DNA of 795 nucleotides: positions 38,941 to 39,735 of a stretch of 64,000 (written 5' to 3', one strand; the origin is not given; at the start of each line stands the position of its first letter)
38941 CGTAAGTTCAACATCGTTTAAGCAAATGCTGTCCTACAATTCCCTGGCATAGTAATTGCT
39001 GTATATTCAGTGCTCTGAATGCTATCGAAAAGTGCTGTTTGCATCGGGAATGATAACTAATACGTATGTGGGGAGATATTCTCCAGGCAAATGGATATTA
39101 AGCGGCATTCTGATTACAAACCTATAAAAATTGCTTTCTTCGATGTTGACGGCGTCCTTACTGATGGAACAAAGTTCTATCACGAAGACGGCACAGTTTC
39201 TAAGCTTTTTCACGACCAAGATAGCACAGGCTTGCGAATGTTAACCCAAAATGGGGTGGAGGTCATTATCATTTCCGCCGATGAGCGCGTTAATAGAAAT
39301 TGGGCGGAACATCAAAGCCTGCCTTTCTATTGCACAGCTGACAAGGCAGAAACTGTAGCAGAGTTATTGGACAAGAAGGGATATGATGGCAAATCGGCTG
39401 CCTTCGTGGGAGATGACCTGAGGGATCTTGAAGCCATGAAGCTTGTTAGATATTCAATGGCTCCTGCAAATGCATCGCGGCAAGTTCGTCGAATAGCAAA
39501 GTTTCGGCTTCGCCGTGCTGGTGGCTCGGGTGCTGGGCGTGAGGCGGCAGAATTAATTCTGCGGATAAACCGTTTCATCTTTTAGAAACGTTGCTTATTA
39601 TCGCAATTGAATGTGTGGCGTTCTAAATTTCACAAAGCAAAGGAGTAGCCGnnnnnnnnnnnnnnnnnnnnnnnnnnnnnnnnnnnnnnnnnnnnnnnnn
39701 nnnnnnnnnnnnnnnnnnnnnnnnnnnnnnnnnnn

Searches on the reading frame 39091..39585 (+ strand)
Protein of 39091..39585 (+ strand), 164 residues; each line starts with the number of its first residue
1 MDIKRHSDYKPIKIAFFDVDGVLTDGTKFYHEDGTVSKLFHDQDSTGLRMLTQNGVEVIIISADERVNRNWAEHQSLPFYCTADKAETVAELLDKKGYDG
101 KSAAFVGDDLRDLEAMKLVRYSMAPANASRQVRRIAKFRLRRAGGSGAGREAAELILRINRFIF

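Call 10: search_protein_families(library=pfam, proteins=[window:39091-39585:+])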
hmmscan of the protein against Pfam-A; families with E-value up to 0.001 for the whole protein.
window:39091-39585:+ (164 aa): 2 families
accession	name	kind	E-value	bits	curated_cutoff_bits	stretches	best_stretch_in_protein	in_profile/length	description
PF08282.18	Hydrolase_3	-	4.8e-08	33.5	20.9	1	83-138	186-241/255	haloacid dehalogenase-like hydrolase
PF00702.32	Hydrolase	-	1.8e-07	32.2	26.4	0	47-117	106-188/191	haloacid dehalogenase-like hydrolase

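Call 28: find_related_loci(query=window:39091-39585:+, collection=metagenome_contigs, flank=6000)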
Query window:39091-39585:+ (164 aa) in metagenome_contigs; peptide patterns used: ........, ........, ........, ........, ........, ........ (x = any residue, [..] = any of these).
600 stretches matched a pattern (row limit reached: there are more); 2 encode a relative of the query (tblastn E <= 1e-3); 2 distinct loci.
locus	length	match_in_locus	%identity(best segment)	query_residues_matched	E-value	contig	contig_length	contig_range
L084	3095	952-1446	37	12-157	2e-22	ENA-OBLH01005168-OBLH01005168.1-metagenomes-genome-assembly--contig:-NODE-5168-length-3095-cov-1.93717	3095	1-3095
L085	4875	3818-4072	34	3-89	1e-8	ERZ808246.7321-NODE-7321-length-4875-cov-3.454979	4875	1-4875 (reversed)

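Call 29: find_homologous_proteins(query=window:39091-39585:+)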
Query window:39091-39585:+ (164 aa): 343 proteins with E <= 0.001 among 510 candidates; the best 120 are listed.
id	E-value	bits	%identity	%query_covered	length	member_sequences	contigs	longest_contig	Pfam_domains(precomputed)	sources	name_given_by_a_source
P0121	2.3e-101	354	98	100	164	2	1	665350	PF00702.33,PF08282.19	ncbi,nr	ncbi:MAG: HAD hydrolase family protein [Armatimonadetes bacterium]|nr:HAD hydrolase family protein [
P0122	9.7e-60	219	67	91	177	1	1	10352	PF00702.33,PF08282.19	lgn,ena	-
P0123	3.2e-57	211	67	91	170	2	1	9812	PF00702.33,PF08282.19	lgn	-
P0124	4.0e-54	201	65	91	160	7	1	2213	PF00702.33,PF08282.19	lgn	-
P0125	1.5e-53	199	62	91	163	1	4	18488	PF08282.19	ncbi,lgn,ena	-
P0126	1.7e-53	199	62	91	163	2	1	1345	PF00702.33,PF08282.19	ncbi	-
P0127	1.7e-51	192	59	92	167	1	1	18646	PF00702.33,PF08282.19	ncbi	ncbi:KdsC family phosphatase [Candidatus Omnitrophota bacterium]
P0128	6.2e-50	187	58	91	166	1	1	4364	PF00702.33,PF08282.19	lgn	-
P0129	1.3e-25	108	42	93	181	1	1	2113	PF00702.33,PF08282.19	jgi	jgi:3-deoxy-D-manno-octulosonate 8-phosphate phosphatase (KDO 8-P phosphatase)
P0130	3.0e-22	97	37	91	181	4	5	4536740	PF13419.13,PF00702.33,PF08282.19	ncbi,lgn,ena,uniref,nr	ncbi:KdsC family phosphatase [Desulforhabdus amnigena]|uniref:3-deoxy-D-manno-octulosonate 8-phospha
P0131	9.0e-21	92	39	92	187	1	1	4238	PF00702.33,PF08282.19,PF05116.20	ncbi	-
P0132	7.2e-20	90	41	92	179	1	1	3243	PF00702.33,PF08282.19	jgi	jgi:3-deoxy-D-manno-octulosonate 8-phosphate phosphatase (KDO 8-P phosphatase)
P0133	7.6e-20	89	39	89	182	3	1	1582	PF00702.33,PF08282.19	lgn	-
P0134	1.5e-19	88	38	94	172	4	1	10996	PF00702.33,PF08282.19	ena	-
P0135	1.8e-19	88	38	82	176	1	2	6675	PF00702.33,PF08282.19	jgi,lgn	-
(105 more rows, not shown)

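Call 30: find_encoding_contigs(protein=P0122, flank=8000, max_places=2)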
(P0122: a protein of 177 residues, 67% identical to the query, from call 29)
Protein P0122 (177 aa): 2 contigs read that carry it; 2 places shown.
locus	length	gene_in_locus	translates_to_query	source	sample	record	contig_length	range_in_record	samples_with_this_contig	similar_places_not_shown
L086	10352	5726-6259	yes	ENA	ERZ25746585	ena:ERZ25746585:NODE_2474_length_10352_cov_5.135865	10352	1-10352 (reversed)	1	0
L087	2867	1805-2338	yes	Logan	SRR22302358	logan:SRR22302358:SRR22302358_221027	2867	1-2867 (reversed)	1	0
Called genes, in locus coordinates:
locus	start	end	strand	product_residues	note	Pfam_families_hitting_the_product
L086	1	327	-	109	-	?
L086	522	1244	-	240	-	PF08241:Methyltransf_11 (weak)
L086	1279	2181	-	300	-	PF05050:Methyltransf_21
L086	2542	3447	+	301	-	PF01061:ABC2_membrane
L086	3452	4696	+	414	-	PF00005:ABC_tran, PF13304:AAA_21 (faint)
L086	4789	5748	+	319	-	PF01073:3Beta_HSD (weak), PF01370:Epimerase, PF04321:RmlD_sub_bind, PF07993:NAD_binding_4 (faint), PF16363:GDP_Man_Dehyd, PF02719:Polysacc_synt_2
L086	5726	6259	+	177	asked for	PF00702:Hydrolase (faint), PF08282:Hydrolase_3 (weak)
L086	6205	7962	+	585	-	PF00483:NTP_transferase, PF12804:NTP_transf_3, PF01636:APH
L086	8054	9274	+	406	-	PF04464:Glyphos_transf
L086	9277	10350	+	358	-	?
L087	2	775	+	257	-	?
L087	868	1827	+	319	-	PF01073:3Beta_HSD (weak), PF01370:Epimerase, PF04321:RmlD_sub_bind, PF07993:NAD_binding_4 (faint), PF16363:GDP_Man_Dehyd, PF02719:Polysacc_synt_2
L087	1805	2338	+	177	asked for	PF00702:Hydrolase (faint), PF08282:Hydrolase_3 (weak)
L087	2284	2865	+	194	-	?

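Call 31: find_encoding_contigs(protein=P0125, flank=8000, max_places=3)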
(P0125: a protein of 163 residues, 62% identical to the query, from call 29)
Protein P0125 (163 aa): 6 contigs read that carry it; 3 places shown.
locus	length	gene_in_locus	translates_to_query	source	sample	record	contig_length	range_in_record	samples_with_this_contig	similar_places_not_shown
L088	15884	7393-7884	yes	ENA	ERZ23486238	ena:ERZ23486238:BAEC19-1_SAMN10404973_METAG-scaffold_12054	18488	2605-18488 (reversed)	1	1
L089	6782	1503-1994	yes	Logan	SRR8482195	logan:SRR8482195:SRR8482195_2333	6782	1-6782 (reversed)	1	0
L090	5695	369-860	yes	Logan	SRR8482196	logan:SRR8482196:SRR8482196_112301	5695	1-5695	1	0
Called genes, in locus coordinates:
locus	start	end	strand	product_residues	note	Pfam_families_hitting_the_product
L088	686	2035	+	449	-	PF00078:RVT_1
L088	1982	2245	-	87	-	-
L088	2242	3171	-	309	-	PF00589:Phage_integrase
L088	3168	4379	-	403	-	PF02899:Phage_int_SAM_1 (faint), PF00589:Phage_integrase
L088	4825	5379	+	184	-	-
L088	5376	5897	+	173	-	PF02357:NusG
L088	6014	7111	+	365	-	PF02706:Wzz, PF13807:GNVR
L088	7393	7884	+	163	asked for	PF08282:Hydrolase_3 (weak)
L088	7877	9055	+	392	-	PF01676:Metalloenzyme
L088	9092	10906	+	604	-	PF12804:NTP_transf_3 (weak)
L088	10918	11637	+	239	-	PF12804:NTP_transf_3, PF20202:DUF6564 (weak)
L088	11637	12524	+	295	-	PF01073:3Beta_HSD, PF01370:Epimerase, PF04321:RmlD_sub_bind, PF16363:GDP_Man_Dehyd, PF02719:Polysacc_synt_2, PF07993:NAD_binding_4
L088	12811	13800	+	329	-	PF13489:Methyltransf_23, PF08241:Methyltransf_11, PF08242:Methyltransf_12, PF13649:Methyltransf_25, PF13847:Methyltransf_31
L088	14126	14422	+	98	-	PF01527:HTH_Tnp_1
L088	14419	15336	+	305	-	PF00665:rve, PF13683:rve_3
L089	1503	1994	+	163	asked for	PF08282:Hydrolase_3 (weak)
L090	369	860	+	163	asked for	PF08282:Hydrolase_3 (weak)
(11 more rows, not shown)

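Call 32: find_encoding_contigs(protein=P0127, flank=8000, max_places=2)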
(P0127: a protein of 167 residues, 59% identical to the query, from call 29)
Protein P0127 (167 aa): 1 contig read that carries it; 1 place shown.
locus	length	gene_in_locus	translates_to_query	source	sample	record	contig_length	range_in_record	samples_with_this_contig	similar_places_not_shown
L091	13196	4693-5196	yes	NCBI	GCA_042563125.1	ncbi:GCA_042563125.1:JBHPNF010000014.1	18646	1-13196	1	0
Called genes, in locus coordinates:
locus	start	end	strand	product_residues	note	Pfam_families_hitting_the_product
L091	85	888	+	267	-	PF00005:ABC_tran, PF13304:AAA_21 (faint)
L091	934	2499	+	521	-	PF12974:Phosphonate-bd, PF00528:BPD_transp_1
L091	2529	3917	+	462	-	PF07396:Porin_O_P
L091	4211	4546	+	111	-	PF12802:MarR_2 (faint), PF13412:HTH_24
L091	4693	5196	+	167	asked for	PF00702:Hydrolase (faint), PF08282:Hydrolase_3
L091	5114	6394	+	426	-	PF01676:Metalloenzyme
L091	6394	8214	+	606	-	-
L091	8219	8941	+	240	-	PF12804:NTP_transf_3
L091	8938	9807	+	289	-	PF01073:3Beta_HSD, PF01370:Epimerase, PF04321:RmlD_sub_bind, PF02719:Polysacc_synt_2, PF16363:GDP_Man_Dehyd, PF07993:NAD_binding_4 (weak)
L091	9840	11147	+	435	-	PF00884:Sulfatase, PF16347:SGSH_C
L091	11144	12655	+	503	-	PF01943:Polysacc_synt, PF13440:Polysacc_synt_3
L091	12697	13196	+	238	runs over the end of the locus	PF04991:LicD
